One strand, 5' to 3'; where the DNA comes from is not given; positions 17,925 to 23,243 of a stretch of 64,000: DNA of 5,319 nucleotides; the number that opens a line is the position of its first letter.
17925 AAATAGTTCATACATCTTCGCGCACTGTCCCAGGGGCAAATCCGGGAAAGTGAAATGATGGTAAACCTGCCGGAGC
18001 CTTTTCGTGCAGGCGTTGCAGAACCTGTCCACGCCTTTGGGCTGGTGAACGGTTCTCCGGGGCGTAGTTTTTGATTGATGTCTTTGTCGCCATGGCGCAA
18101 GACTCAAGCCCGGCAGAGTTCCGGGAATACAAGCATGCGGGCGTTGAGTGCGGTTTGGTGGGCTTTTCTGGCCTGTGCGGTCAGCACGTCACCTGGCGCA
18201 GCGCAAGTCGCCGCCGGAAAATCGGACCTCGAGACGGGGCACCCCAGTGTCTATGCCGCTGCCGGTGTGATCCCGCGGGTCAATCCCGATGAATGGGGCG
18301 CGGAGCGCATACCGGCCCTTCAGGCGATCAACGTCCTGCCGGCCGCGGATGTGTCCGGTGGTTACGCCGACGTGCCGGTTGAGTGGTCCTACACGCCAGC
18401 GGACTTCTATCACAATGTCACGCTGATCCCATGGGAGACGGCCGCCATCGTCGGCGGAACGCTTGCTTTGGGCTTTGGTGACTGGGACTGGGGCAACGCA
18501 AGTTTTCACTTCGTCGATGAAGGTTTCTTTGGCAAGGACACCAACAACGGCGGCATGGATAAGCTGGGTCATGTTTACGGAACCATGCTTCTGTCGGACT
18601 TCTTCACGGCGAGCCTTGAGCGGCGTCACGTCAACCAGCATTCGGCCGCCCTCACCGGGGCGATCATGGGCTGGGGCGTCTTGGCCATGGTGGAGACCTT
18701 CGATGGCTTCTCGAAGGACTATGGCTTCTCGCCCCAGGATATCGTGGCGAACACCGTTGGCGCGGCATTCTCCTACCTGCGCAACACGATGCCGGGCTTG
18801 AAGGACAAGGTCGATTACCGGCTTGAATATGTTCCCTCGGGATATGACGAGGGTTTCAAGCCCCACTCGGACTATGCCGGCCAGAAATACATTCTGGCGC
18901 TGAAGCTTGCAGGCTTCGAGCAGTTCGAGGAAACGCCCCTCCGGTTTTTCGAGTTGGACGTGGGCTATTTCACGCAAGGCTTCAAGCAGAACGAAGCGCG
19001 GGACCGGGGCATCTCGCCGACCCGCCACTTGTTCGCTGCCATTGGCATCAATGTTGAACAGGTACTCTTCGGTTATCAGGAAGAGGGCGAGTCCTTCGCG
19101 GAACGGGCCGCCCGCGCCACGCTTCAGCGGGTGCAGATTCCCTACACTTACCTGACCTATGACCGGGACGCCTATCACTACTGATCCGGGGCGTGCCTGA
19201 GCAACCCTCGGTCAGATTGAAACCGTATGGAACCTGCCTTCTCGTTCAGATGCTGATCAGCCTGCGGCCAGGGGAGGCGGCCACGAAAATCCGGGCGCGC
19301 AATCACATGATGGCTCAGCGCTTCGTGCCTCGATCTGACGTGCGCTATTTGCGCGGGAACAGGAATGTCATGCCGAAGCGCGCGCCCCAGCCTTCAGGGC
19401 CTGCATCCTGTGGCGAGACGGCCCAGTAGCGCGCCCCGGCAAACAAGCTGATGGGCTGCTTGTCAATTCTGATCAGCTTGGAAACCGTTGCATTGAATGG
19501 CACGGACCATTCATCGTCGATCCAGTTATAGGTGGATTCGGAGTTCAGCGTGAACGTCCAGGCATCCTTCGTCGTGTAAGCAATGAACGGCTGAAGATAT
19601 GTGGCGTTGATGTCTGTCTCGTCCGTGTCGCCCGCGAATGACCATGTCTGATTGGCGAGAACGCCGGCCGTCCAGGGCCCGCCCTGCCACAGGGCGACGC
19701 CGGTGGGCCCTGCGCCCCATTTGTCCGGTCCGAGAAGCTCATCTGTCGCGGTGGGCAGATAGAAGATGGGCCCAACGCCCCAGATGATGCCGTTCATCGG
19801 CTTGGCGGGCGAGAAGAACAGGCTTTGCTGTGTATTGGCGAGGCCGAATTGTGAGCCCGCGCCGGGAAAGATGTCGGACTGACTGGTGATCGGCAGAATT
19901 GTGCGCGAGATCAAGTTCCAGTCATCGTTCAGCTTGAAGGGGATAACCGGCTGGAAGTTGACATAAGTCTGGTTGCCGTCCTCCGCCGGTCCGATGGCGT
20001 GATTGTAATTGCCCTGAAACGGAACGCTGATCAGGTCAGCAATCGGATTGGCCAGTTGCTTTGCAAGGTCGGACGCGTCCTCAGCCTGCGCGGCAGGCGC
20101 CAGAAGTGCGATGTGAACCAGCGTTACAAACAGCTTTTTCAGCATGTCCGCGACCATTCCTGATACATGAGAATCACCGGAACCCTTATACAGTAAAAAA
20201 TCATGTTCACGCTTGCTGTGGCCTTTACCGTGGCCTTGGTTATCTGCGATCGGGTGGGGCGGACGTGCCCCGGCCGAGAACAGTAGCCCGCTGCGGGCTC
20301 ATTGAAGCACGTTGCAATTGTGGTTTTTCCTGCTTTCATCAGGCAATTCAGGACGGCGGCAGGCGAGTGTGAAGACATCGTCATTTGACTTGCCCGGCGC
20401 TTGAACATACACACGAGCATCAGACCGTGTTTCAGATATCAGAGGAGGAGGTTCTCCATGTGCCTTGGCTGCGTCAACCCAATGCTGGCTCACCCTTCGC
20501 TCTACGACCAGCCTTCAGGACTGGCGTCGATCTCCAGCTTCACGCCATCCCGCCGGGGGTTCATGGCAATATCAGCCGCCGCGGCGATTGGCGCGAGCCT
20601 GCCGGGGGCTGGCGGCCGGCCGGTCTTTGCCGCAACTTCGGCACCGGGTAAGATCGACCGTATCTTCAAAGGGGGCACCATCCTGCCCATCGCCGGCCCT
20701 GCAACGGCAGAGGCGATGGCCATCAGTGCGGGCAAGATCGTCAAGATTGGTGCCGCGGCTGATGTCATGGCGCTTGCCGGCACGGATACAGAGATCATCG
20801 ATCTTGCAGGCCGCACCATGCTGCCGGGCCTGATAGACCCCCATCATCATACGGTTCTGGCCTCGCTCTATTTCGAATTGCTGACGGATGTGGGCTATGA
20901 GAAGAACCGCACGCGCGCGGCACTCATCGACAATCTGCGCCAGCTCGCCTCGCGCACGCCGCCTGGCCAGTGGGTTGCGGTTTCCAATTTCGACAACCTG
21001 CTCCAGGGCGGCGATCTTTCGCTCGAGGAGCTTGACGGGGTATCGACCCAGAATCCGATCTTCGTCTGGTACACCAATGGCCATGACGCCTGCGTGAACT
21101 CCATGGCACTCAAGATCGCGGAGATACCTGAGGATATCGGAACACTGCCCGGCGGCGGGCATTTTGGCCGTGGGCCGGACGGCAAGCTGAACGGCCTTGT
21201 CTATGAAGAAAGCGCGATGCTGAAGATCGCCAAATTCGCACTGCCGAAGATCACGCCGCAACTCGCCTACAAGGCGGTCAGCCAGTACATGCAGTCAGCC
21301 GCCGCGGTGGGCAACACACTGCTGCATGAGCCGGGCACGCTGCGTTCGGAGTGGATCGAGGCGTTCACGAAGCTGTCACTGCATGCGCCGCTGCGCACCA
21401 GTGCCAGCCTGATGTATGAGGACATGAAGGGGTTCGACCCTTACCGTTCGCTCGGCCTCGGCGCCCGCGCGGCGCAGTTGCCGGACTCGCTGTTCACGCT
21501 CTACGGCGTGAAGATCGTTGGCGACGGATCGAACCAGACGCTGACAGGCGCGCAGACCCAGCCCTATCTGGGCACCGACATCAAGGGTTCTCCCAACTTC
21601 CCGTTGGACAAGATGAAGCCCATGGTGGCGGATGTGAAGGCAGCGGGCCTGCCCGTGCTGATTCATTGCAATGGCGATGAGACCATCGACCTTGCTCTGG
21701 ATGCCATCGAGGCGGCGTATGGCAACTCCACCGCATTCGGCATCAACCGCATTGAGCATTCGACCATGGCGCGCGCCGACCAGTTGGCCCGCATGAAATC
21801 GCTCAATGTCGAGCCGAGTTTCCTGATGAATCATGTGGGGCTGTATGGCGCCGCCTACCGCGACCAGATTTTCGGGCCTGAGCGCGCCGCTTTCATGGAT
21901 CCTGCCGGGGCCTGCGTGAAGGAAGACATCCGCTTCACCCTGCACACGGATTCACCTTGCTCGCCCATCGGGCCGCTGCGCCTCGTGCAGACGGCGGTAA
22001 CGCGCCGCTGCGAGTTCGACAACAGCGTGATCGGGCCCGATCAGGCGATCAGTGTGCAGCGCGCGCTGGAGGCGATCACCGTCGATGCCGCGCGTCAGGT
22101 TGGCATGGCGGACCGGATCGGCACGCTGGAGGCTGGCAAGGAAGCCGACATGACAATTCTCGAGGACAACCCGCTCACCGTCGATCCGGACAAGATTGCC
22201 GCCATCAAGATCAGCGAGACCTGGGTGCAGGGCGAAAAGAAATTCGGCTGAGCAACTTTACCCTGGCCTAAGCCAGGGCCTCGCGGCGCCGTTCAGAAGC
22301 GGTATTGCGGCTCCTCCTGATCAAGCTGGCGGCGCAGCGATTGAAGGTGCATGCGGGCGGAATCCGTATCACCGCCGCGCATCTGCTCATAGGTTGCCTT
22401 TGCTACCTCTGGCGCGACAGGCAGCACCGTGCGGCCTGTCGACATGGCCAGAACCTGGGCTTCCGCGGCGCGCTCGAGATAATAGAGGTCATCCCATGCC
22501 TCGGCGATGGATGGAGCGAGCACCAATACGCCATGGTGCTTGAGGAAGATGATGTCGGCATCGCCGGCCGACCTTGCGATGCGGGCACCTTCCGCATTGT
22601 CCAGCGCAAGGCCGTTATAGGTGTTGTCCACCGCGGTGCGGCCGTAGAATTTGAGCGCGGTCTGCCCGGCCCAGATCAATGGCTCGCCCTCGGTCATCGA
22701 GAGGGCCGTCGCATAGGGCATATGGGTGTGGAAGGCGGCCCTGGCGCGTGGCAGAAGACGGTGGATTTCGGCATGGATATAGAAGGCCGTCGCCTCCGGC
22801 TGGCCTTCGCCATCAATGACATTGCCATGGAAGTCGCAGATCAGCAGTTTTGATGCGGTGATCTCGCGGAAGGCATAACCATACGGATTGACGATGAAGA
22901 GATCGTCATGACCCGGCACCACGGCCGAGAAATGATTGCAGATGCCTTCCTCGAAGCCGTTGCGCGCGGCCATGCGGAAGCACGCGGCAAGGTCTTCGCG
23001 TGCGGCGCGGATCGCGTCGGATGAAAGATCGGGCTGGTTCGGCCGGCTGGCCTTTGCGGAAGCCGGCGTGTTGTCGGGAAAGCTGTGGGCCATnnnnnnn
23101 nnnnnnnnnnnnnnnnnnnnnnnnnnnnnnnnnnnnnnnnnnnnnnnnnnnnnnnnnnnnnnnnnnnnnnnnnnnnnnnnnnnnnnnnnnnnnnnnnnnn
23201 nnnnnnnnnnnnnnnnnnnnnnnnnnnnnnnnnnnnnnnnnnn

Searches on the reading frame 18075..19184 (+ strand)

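Call 4: search_protein_families(library=pfam, proteins=[window:18075-19184:+])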
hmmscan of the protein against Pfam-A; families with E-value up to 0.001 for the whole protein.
window:18075-19184:+ (369 aa): 1 family
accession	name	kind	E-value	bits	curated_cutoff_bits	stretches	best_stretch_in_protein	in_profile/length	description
PF10043.14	DUF2279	-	1.7e-27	96.4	28.6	1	148-238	1-91/91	Predicted periplasmic lipoprotein (DUF2279)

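Call 20: search_protein_families(library=ncbifam, proteins=[window:18075-19184:+])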
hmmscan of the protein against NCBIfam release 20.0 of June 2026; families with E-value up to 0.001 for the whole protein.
window:18075-19184:+ (369 aa): 0 families

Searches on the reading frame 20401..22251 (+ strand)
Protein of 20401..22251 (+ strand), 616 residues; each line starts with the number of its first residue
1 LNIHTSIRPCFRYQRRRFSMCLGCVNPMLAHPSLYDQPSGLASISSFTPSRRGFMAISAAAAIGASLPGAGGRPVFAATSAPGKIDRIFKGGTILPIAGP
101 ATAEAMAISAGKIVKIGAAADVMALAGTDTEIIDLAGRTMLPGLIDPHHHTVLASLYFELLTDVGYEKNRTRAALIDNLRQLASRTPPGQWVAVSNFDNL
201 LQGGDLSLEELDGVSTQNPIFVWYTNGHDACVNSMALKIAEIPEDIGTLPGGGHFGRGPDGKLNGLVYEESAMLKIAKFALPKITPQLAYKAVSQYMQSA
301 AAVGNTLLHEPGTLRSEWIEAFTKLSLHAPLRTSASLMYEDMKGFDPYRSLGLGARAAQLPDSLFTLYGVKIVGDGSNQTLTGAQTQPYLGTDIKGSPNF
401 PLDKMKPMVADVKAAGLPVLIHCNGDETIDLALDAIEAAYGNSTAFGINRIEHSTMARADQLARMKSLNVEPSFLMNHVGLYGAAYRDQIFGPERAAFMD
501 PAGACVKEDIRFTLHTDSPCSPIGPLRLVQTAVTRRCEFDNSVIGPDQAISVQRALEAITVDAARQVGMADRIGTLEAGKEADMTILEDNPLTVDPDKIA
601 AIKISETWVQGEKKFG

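Call 68: search_protein_families(library=pfam, proteins=[window:20401-22251:+], max_evalue=0.00001)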
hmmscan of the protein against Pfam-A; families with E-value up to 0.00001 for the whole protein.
window:20401-22251:+ (616 aa): 2 families
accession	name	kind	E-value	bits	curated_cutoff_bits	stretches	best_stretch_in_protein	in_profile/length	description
PF07969.17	Amidohydro_3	-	1.7e-81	275.6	29.7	1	131-612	1-469/472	Amidohydrolase family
PF01979.26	Amidohydro_1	-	6.4e-15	55.7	25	1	393-596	125-323/345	Amidohydrolase family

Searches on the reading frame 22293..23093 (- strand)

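Call 68: search_protein_families(library=pfam, proteins=[window:22293-23093:-], max_evalue=0.00001)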
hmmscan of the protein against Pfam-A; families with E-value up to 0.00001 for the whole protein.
window:22293-23093:- (266 aa): 1 family
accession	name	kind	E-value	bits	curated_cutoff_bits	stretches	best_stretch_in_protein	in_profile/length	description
PF00596.27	Aldolase_II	-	1.6e-42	145.9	22.2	1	33-214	1-183/183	Class II Aldolase and Adducin N-terminal domain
